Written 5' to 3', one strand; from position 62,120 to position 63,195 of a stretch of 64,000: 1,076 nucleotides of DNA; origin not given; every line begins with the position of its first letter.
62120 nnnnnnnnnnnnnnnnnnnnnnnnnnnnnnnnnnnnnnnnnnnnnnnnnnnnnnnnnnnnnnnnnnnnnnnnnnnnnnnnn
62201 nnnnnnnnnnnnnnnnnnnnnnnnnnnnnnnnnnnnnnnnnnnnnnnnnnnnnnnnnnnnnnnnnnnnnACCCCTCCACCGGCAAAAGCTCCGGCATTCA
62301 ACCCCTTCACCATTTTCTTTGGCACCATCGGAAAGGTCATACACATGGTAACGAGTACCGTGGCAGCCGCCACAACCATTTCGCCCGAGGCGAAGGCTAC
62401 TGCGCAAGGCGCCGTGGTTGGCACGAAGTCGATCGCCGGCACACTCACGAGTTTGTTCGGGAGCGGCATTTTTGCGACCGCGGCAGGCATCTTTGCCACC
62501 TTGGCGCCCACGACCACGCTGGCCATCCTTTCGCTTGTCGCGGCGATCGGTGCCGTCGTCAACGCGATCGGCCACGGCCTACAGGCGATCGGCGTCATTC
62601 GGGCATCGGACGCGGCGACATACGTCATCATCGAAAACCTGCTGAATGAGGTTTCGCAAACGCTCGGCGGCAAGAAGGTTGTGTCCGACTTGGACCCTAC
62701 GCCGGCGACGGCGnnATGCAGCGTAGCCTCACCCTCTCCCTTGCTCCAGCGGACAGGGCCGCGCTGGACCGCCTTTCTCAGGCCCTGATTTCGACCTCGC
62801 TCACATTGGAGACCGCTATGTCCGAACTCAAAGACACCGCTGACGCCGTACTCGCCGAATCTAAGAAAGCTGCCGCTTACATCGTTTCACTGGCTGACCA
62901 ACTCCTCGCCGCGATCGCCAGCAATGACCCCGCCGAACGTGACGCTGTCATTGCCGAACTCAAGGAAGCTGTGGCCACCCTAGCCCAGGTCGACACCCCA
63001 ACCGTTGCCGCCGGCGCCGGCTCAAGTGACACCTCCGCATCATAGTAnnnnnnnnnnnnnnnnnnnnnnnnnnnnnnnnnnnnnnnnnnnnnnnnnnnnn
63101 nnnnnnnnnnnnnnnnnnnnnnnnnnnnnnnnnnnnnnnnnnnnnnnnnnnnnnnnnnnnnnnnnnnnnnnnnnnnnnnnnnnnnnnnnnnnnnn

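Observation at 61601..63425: Endolysin with a long hydrophobic C-terminal extension and atypical lysis cassette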

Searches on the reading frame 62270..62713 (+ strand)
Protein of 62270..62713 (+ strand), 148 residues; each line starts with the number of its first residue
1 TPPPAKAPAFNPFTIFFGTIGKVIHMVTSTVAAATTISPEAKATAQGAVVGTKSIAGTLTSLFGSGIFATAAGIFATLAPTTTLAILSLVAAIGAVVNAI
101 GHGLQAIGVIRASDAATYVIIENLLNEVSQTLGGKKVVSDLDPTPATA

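Call 22: search_protein_representatives(protein=window:62270-62713:+)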
Query: 148 residues. Proteins with E-value up to 0.001 (for the whole library): 12; up to 1e-10: 4; up to 1e-30: 0. The best 12 are listed.
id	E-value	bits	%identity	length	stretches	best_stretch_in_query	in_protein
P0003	6.5e-30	120.4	54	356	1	10-147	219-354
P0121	6.0e-26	107.6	54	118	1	34-146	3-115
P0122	2.4e-14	70.0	47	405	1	35-146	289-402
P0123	3.4e-14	69.6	43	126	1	39-146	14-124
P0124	4.3e-09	53.1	31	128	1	32-147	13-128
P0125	5.0e-08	49.6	35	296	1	26-142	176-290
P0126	1.4e-07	48.1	36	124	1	30-147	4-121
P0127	1.8e-07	47.8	36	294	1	28-146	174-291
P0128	4.0e-07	46.7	33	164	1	33-148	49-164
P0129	8.3e-06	42.4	30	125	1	30-145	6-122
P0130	2.8e-05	40.7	32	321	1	27-145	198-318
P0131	3.8e-05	40.3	30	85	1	66-145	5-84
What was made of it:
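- Checked: It also has specific homologues down to E = 6.5e-30 in an exhaustive phmmer search (call 22).
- Distribution: an exhaustive phmmer search of 1.84 billion representatives finds 12 clusters (call 22).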

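Call 25: search_protein_families(library=pfam, proteins=[P0121, P0122, P0123, P0124, P0125, P0126, P0127, P0128, P0129, P0130], max_evalue=0.05)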
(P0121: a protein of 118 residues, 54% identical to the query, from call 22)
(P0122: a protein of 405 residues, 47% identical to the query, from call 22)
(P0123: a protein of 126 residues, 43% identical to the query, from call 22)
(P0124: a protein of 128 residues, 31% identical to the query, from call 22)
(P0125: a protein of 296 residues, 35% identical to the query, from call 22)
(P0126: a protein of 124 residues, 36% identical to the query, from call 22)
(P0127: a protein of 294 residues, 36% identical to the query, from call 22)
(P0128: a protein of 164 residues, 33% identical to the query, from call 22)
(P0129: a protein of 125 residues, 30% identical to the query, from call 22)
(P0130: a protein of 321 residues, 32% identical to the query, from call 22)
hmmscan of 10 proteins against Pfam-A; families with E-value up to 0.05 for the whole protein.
P0121 (118 aa): 2 families
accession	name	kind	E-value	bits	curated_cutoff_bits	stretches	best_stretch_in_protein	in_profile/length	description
PF03729.18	DUF308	-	0.00098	19.8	25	1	34-82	2-50/73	Short repeat of unknown function (DUF308)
PF24838.2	8xMP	-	0.004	17.4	30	1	21-100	15-94/136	Octameric membrane protein family (8xMP)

P0122 (405 aa): 3 families
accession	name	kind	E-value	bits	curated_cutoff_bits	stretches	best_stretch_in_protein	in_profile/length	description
PF11860.13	Muramidase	-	2.7e-47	161.7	22.3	1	19-196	1-174/175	N-acetylmuramidase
PF01471.23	PG_binding_1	-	4.8e-15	55.9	23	1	207-261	2-57/57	Putative peptidoglycan binding domain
PF09374.15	PG_binding_3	-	0.0027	18.3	24.6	0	211-239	4-32/76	Predicted Peptidoglycan domain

P0123 (126 aa): 0 families

P0124 (128 aa): 0 families

P0125 (296 aa): 2 families
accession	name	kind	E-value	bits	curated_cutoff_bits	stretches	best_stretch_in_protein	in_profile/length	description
PF00959.24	Phage_lysozyme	-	1e-44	152.3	22.3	1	12-141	1-125/125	Phage lysozyme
PF13861.12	FLgD_tudor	-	0.011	16.4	26.9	0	209-267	8-44/58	FlgD Tudor-like domain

P0126 (124 aa): 0 families

P0127 (294 aa): 1 family
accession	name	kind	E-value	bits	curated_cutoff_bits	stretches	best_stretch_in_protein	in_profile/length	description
PF00959.24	Phage_lysozyme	-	2.6e-43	147.7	22.3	1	12-141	1-125/125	Phage lysozyme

P0128 (164 aa): 1 family
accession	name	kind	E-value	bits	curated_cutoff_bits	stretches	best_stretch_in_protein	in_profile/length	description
PF12472.13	DUF3693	-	0.015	15.3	21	1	67-100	13-45/60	Phage related protein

P0129 (125 aa): 0 families

P0130 (321 aa): 0 families

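Call 26: search_protein_families(library=phrogs, proteins=[P0121, P0123, P0124, P0126, P0129, P0131, window:62270-62713:+], max_evalue=0.05)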
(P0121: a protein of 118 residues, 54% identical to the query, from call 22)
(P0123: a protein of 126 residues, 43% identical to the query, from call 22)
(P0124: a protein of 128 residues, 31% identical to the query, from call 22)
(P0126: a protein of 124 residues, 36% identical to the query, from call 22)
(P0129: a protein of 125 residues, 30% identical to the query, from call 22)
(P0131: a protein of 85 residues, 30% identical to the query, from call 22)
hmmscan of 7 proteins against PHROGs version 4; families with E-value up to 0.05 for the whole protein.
P0121 (118 aa): 1 family
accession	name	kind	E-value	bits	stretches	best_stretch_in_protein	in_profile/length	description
phrog_29513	-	unknown function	0.042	11.4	1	28-105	2060-2133/2898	-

P0123 (126 aa): 0 families

P0124 (128 aa): 0 families

P0126 (124 aa): 0 families

P0129 (125 aa): 1 family
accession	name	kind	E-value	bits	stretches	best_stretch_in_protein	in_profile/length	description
phrog_38799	-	unknown function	0.0033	18.7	1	35-96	45-107/181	-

P0131 (85 aa): 1 family
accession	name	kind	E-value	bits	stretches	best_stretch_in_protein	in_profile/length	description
phrog_15303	-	unknown function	0.041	15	0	10-51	3-44/119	-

seq(148 aa): 0 families
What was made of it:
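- Closest known: Class II holins / pinholin S21 68 and dual-start holin genes. Different: There is no sequence match to any holin family in Pfam or PHROGs (calls 25, 26).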

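Call 29: find_encoding_contigs(protein=P0121, flank=6000, max_places=3)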
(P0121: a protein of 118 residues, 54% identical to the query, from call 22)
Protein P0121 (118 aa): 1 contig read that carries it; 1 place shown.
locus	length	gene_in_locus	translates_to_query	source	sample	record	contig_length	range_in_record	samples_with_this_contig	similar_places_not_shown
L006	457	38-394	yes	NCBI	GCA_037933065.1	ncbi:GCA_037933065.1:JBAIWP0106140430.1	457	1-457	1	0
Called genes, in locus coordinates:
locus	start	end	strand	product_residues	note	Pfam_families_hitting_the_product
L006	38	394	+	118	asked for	PF03729:DUF308 (faint)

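Call 30: find_homologous_proteins(query=A1, max_evalue=0.001)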
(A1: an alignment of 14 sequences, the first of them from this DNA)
Query A1 (14 sequences) (143 aa, profile of the alignment): 4 proteins with E <= 0.001 among 8000 candidates.
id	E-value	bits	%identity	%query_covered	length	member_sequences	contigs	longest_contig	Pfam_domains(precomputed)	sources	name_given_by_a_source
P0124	2.2e-44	168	35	71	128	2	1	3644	-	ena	-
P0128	9.5e-41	156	35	67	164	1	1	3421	-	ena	-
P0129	2.3e-40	155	31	82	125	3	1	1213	-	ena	-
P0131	3.3e-31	126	34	52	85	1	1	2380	-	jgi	jgi:hypothetical protein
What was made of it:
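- Tried and rejected: The profile-based word search returned only four known members (call 30).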

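Call 33: find_encoding_contigs(protein=P0124, flank=5000, max_places=2)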
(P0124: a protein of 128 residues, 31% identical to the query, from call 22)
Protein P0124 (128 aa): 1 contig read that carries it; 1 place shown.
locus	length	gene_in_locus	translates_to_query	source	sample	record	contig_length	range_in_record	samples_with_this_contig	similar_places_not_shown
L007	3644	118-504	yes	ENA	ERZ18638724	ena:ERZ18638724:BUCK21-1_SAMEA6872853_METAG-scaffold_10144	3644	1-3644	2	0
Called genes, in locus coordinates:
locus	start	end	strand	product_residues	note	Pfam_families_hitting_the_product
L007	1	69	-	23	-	?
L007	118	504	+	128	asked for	-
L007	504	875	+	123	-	-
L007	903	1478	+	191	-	-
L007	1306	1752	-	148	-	-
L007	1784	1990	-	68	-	-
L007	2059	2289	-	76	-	-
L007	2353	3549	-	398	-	PF12323:HTH_OrfB_IS605, PF01385:OrfB_IS605, PF07282:Cas12f1-like_TNB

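Call 34: find_encoding_contigs(protein=P0129, flank=5000, max_places=2)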
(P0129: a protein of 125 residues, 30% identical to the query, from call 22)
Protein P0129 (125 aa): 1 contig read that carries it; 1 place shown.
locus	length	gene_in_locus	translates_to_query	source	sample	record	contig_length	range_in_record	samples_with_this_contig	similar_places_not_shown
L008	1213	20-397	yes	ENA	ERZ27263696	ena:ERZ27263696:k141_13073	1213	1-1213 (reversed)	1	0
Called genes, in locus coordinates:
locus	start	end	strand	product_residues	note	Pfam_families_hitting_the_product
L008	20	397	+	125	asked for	-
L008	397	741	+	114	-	-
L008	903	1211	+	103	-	?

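Call 35: find_encoding_contigs(protein=P0123, flank=5000, max_places=2)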
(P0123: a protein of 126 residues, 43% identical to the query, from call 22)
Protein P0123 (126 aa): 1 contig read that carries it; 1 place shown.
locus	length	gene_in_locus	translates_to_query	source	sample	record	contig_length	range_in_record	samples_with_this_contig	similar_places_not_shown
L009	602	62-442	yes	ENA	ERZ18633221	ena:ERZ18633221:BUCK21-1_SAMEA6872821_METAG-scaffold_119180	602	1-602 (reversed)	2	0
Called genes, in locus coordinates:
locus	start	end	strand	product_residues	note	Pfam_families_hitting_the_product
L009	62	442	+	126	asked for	-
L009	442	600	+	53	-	?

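Call 38: find_related_loci(query=window:62285-62713:+, collection=viral_contigs, flank=10000)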
Query seq(143 aa) (143 aa) in viral_contigs; peptide patterns used: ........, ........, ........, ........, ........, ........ (x = any residue, [..] = any of these).
97 stretches matched a pattern, but none encodes a relative of the query by tblastn (E <= 1e-3).

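Call 39: find_related_loci(query=P0127, collection=viral_contigs, flank=10000)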
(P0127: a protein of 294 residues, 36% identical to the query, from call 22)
Query P0127 (294 aa) in viral_contigs; peptide patterns used: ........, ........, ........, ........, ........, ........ (x = any residue, [..] = any of these).
43 stretches matched a pattern; 26 encode a relative of the query (tblastn E <= 1e-3); 26 distinct loci.
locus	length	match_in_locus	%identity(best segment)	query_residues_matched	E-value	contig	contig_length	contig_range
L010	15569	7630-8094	34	3-146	1e-20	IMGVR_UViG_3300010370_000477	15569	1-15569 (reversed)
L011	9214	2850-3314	34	3-146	2e-20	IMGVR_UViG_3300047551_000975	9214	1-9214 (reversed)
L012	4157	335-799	34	3-146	2e-20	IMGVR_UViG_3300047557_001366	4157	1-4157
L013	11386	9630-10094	34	3-146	3e-20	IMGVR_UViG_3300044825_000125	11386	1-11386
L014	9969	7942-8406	34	3-146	2e-20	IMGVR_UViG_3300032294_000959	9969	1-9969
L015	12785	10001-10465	34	3-146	2e-20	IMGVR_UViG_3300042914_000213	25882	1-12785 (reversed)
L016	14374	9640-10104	33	3-146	4e-20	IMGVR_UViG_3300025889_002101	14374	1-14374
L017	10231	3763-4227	33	3-146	6e-20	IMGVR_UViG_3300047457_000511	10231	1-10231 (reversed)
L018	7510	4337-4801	33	3-146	1e-19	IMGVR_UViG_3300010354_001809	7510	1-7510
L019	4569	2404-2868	33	3-146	1e-19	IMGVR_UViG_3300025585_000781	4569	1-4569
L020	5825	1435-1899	33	3-146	2e-19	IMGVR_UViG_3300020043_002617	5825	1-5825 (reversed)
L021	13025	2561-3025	33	3-146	2e-19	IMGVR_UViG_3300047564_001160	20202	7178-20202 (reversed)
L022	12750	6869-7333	33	3-146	3e-19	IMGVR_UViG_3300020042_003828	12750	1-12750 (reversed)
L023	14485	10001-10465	32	3-146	4e-19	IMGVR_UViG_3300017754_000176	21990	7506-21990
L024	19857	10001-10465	32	3-146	4e-19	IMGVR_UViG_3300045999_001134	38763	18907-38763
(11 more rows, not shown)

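Call 74: search_protein_families(library=phrogs, proteins=[L007:903-1475:+, L007:504-872:+], max_evalue=0.01)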
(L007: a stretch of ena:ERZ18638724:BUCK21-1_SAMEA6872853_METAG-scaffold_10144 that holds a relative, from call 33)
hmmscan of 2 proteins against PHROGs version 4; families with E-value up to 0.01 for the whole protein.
L007:903-1475:+ (191 aa): 0 families

L007:504-872:+ (123 aa): 0 families

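Call 80: search_protein_families(library=pfam, proteins=[P0130, L007:903-1475:+], max_evalue=0.01)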
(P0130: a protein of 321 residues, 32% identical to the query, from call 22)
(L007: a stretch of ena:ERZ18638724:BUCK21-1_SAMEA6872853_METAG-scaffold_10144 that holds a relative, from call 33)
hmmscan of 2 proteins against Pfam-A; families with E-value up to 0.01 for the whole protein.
P0130 (321 aa): 0 families

L007:903-1475:+ (191 aa): 0 families

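Call 88: find_encoding_contigs(protein=P0122, flank=8000, max_places=2)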
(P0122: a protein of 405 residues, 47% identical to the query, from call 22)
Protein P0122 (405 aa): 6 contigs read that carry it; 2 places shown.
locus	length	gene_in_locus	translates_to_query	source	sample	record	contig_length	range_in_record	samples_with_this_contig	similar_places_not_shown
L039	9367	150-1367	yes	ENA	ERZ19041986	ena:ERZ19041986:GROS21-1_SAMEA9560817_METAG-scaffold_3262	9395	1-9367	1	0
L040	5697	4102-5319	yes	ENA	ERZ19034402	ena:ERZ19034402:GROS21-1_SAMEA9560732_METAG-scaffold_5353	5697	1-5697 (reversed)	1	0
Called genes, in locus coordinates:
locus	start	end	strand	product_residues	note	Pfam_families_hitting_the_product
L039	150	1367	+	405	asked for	PF11860:Muramidase, PF01471:PG_binding_1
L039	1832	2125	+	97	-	-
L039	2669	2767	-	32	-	-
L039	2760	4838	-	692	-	PF12323:HTH_OrfB_IS605 (weak)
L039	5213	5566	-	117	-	-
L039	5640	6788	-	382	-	-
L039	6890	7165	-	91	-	-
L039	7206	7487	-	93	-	-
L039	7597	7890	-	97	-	-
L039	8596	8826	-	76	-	-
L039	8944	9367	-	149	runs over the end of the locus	?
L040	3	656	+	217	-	?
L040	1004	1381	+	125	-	-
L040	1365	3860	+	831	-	PF13884:Peptidase_S74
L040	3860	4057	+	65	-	-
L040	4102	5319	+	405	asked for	PF11860:Muramidase, PF01471:PG_binding_1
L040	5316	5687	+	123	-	-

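Call 89: find_encoding_contigs(protein=P0130, flank=8000, max_places=2)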
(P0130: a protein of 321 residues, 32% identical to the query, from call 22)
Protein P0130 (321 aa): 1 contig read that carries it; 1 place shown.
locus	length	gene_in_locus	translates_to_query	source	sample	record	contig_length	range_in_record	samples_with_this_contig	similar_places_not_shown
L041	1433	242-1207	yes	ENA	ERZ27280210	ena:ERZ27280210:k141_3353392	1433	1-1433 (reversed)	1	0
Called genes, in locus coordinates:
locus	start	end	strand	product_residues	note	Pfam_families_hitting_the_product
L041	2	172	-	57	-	?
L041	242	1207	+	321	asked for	-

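Call 90: find_encoding_contigs(protein=P0128, flank=8000, max_places=2)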
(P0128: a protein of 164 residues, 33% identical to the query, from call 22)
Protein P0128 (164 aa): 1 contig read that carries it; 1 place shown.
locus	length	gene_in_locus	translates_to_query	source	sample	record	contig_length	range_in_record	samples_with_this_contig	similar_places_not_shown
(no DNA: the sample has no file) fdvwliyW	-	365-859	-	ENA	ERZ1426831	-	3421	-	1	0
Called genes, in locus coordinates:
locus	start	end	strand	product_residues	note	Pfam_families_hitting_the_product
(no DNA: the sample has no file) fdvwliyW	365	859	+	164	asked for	-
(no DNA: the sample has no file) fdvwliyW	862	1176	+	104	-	-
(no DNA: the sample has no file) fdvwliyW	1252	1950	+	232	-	-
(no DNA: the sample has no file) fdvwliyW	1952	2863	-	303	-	PF00929:RNase_T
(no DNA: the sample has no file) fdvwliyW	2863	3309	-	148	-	PF05443:ROS_MUCR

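Call 94: search_solved_structures(query=A1, max_evalue=1)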
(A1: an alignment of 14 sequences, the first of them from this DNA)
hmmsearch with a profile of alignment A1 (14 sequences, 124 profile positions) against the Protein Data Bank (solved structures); distinct sequences matched with E-value up to 1: 0.
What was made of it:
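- On Class II (two-TMD) holin, applied to the nested or free module: No PDB hit (call 94).
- Tried and rejected: A PDB profile search returned nothing (call 94).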

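Call 101: find_encoding_contigs(protein=P0126, flank=6000, max_places=3)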
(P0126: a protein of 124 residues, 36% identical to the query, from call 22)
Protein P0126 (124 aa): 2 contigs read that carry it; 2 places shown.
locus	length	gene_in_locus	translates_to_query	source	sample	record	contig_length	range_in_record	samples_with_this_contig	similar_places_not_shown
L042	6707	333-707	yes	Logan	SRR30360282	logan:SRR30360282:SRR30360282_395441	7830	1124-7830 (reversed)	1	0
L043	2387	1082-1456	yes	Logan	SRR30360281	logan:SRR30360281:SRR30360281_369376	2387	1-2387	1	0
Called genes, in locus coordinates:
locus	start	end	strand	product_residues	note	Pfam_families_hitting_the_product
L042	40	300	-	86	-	-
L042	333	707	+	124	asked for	-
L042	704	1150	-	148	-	-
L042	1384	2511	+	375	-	PF11860:Muramidase, PF01471:PG_binding_1, PF09374:PG_binding_3 (faint)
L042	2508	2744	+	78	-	-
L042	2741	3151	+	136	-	PF00486:Trans_reg_C (weak)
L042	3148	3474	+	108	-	-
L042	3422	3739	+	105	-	-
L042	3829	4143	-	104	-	PF00196:GerE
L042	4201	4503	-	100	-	-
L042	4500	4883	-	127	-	PF01844:HNH (weak)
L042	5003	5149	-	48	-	-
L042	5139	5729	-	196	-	PF07105:DUF1367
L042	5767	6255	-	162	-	-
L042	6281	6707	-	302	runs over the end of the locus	-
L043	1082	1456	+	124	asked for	-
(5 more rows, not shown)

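Call 116: predict_structure(alignment_id=A10)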
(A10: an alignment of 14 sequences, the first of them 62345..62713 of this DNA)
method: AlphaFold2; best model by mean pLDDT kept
length: 123 residues; sequences in the alignment: 14
mean_pLDDT: 51.1   pTM: 0.29
mean pLDDT of the five models: 51.1, 47.9, 46.7, 42.3, 40.5
residues with pLDDT >= 90: 0; 70-90: 1; 50-70: 57; < 50: 65
segments of 3 or more residues with pLDDT < 50: 1-13, 15-34, 36-41, 46-48, 53-55, 83-88, 115-123
pLDDT, mean of each block of 10 residues (from residue 1): 41 46 41 48 49 50 62 57 49 60 64 49 45
secondary structure, 60 per line:
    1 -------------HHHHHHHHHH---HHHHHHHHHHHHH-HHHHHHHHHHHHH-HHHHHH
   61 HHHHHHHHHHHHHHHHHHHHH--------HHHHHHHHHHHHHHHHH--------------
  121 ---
elements in order: H14-23 H27-39 H41-53 H55-81 H90-106

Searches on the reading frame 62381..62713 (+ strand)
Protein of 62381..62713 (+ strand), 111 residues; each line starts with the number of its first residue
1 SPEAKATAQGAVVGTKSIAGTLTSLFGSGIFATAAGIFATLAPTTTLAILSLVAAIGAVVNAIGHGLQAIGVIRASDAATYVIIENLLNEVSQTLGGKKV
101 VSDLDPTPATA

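Call 86: find_related_loci(query=A7, collection=genome_contigs, flank=10000)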
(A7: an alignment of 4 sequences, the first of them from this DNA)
Query A7 (111 aa) in genome_contigs; peptide patterns used: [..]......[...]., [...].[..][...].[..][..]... (x = any residue, [..] = any of these).
107 stretches matched a pattern, but none encodes a relative of the query by tblastn (E <= 1e-3).

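Call 87: find_related_loci(query=A7, collection=viral_contigs, flank=10000)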
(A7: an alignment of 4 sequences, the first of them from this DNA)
Query A7 (111 aa) in viral_contigs; peptide patterns used: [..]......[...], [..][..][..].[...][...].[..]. (x = any residue, [..] = any of these).
362 stretches matched a pattern, but none encodes a relative of the query by tblastn (E <= 1e-3).

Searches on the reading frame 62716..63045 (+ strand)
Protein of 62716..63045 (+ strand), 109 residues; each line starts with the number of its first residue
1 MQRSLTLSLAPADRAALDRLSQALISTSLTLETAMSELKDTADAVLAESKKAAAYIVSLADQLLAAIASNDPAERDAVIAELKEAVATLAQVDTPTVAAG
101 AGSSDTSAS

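Call 3: search_protein_families(library=pfam, proteins=[window:62716-63045:+], max_evalue=0.1)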
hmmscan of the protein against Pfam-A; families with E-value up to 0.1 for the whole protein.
window:62716-63045:+ (109 aa): 8 families
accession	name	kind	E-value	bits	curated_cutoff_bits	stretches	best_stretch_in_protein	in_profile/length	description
PF17928.6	TetR_C_22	-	0.0046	17.7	26.4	0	53-87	72-106/113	Tetracyclin repressor-like, C-terminal domain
PF17918.6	TetR_C_15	-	0.0051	17.9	26.8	1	30-86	46-104/108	Tetracyclin repressor-like, C-terminal domain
PF10130.15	PIN_2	-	0.019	15.6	22.4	1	28-99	29-100/133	PIN domain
PF17853.6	GGDEF_2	-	0.044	14.4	24.5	1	32-104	31-96/116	GGDEF-like domain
PF14357.11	DUF4404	-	0.056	14.5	27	0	32-98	2-68/83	Domain of unknown function (DUF4404)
PF01261.30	AP_endonuc_2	-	0.073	13.2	31.1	1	40-103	28-91/249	Xylose isomerase-like TIM barrel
PF21329.2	CYP38_PsbQ-like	-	0.084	13.8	27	0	30-91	23-88/117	Peptidyl-prolyl cis-trans isomerase CYP38-like, PsbQ-like domain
PF07749.17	ERp29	-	0.095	14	24.3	0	60-91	6-37/95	Endoplasmic reticulum protein ERp29, C-terminal domain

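Call 4: search_protein_families(library=phrogs, proteins=[window:62716-63045:+], max_evalue=0.01)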
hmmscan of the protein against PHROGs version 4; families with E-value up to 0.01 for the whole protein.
window:62716-63045:+ (109 aa): 0 families

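Call 6: search_protein_families(library=ncbifam, proteins=[window:62716-63045:+], max_evalue=0.1)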
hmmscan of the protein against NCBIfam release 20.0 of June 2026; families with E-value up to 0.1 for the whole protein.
window:62716-63045:+ (109 aa): 1 family
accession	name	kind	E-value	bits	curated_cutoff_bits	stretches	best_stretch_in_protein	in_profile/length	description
NF011041.0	PRK14471.1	equivalog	0.041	13.8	200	1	32-90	77-132/164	F0F1 ATP synthase subunit B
